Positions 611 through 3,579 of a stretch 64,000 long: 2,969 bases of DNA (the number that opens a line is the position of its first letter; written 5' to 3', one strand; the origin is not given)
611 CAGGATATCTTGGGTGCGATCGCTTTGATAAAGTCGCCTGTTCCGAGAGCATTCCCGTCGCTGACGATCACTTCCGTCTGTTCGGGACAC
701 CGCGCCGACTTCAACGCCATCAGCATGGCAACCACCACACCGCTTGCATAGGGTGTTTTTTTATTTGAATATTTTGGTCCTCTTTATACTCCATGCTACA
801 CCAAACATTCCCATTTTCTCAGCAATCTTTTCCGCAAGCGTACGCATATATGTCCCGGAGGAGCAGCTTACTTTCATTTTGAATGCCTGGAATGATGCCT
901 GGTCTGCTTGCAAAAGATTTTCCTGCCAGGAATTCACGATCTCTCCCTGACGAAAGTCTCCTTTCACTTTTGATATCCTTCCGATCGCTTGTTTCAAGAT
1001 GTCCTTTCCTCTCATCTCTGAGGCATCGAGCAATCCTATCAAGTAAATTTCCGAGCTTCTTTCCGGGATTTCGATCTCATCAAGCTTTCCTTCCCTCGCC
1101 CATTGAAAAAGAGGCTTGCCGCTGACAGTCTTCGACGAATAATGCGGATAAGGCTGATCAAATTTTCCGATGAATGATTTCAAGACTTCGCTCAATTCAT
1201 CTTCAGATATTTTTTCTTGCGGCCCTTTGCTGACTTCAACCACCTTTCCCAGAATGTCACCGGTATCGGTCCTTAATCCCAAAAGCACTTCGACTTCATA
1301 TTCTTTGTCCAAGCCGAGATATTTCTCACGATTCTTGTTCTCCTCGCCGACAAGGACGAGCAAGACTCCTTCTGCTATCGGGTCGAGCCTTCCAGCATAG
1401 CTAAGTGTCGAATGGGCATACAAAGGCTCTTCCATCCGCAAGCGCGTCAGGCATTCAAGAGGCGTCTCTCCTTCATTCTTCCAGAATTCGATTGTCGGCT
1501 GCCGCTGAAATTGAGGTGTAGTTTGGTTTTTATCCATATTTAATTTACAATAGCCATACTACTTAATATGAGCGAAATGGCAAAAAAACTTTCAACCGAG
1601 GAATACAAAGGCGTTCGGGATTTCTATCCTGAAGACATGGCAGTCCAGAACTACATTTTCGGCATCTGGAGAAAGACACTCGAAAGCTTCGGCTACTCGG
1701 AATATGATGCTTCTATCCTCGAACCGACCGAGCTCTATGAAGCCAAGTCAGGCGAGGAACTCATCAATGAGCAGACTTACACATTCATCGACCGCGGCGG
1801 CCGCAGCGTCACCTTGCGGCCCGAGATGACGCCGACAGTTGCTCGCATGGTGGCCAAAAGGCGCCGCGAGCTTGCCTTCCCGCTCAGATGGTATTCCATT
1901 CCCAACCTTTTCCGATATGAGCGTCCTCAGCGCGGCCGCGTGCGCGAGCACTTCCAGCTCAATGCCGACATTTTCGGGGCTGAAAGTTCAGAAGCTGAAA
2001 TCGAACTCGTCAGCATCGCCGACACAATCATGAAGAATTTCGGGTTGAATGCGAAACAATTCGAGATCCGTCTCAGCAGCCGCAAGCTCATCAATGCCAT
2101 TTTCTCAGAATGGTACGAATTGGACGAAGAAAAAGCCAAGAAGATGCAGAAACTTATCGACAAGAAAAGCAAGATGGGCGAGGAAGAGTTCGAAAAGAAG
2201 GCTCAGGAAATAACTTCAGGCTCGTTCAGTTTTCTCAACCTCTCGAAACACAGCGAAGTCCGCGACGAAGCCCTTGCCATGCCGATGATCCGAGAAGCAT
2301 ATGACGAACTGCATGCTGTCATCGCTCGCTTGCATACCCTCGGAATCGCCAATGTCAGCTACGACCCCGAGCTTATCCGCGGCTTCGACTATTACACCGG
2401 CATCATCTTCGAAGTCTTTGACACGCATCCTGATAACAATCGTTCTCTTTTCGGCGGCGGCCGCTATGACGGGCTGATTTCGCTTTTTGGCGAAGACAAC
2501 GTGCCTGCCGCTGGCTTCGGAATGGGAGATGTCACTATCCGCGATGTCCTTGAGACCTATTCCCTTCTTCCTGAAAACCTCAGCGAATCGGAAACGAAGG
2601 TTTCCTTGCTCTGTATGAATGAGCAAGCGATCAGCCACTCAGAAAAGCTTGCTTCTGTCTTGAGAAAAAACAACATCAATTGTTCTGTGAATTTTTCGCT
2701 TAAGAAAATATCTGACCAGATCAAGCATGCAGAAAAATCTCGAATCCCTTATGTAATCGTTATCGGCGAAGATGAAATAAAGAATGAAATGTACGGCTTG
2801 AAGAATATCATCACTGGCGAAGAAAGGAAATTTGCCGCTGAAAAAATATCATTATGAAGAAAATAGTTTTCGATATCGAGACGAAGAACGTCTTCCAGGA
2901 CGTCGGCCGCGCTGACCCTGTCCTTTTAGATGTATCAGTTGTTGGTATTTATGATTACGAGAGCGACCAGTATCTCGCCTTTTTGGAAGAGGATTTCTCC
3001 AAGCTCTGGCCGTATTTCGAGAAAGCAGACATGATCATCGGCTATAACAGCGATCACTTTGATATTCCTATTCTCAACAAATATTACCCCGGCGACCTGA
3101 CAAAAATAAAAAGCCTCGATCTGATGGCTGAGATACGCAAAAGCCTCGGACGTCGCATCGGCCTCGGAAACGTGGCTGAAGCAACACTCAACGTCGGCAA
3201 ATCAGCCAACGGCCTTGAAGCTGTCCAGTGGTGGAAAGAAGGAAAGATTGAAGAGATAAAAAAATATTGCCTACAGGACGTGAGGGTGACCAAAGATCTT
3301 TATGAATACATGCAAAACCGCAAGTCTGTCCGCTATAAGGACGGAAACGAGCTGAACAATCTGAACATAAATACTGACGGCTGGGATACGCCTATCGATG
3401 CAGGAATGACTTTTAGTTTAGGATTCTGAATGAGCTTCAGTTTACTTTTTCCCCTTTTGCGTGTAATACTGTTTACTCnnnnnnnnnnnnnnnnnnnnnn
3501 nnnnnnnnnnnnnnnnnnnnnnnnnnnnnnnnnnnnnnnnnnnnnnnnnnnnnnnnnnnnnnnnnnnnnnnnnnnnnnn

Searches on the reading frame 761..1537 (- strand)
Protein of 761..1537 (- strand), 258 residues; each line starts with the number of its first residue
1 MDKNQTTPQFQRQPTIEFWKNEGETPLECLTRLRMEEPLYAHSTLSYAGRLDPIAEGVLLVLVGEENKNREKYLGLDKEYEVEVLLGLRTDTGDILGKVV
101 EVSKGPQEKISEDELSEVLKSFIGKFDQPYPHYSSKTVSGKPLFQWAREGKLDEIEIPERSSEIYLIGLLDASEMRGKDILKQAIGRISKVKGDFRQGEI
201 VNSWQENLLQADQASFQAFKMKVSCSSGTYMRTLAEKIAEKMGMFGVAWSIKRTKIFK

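Call 30: search_protein_families(library=pfam, proteins=[window:761-1537:-], max_evalue=0.00001)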
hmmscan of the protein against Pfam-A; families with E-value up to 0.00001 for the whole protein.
window:761-1537:- (258 aa): 1 family
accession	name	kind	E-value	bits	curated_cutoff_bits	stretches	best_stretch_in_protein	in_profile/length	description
PF01509.24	TruB_N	-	3.7e-31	109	27.3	1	45-174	9-134/149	TruB family pseudouridylate synthase (N terminal domain)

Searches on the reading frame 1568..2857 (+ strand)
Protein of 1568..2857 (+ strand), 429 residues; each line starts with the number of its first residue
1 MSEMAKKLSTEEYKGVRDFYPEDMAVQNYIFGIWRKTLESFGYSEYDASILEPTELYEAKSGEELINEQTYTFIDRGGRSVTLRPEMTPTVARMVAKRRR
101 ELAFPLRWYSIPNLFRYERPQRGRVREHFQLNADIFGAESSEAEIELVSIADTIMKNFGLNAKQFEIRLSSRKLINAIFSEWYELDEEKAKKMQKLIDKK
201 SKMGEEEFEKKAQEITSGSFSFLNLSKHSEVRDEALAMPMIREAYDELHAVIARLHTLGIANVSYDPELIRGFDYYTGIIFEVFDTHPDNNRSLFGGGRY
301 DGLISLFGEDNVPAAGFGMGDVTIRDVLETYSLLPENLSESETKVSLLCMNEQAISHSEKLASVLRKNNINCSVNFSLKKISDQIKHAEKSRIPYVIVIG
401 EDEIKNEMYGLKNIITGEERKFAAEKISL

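Call 30: search_protein_families(library=pfam, proteins=[window:1568-2857:+], max_evalue=0.00001)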
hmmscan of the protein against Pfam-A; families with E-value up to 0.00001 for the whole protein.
window:1568-2857:+ (429 aa): 3 families
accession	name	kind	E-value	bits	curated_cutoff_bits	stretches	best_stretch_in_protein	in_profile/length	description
PF13393.11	tRNA-synt_His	-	8.5e-50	170.2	25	1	15-319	1-303/308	Histidyl-tRNA synthetase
PF03129.25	HGTP_anticodon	-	2.6e-11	43.9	21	1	344-425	1-85/94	Anticodon binding domain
PF00587.30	tRNA-synt_2b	-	2.8e-11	44.2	29.3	1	71-172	1-106/179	tRNA synthetase class II core domain (G, H, P, S and T)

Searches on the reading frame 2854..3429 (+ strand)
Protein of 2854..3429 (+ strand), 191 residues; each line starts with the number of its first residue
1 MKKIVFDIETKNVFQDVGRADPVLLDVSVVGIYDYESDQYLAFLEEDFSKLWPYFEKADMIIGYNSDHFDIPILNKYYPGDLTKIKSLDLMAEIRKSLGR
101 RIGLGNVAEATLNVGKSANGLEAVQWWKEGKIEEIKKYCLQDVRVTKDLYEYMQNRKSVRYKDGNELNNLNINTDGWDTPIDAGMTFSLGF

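Call 30: search_protein_families(library=pfam, proteins=[window:2854-3429:+], max_evalue=0.00001)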
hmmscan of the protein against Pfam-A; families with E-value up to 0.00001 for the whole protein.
window:2854-3429:+ (191 aa): 2 families
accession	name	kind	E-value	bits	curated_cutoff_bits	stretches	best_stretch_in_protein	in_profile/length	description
PF13482.12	RNase_H_2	-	6e-13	49.5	22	1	5-153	2-164/165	RNase_H superfamily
PF10108.15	DNA_pol_B_exo2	-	2.6e-06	27.7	24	0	87-150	105-170/213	Predicted 3'-5' exonuclease related to the exonuclease domain of PolB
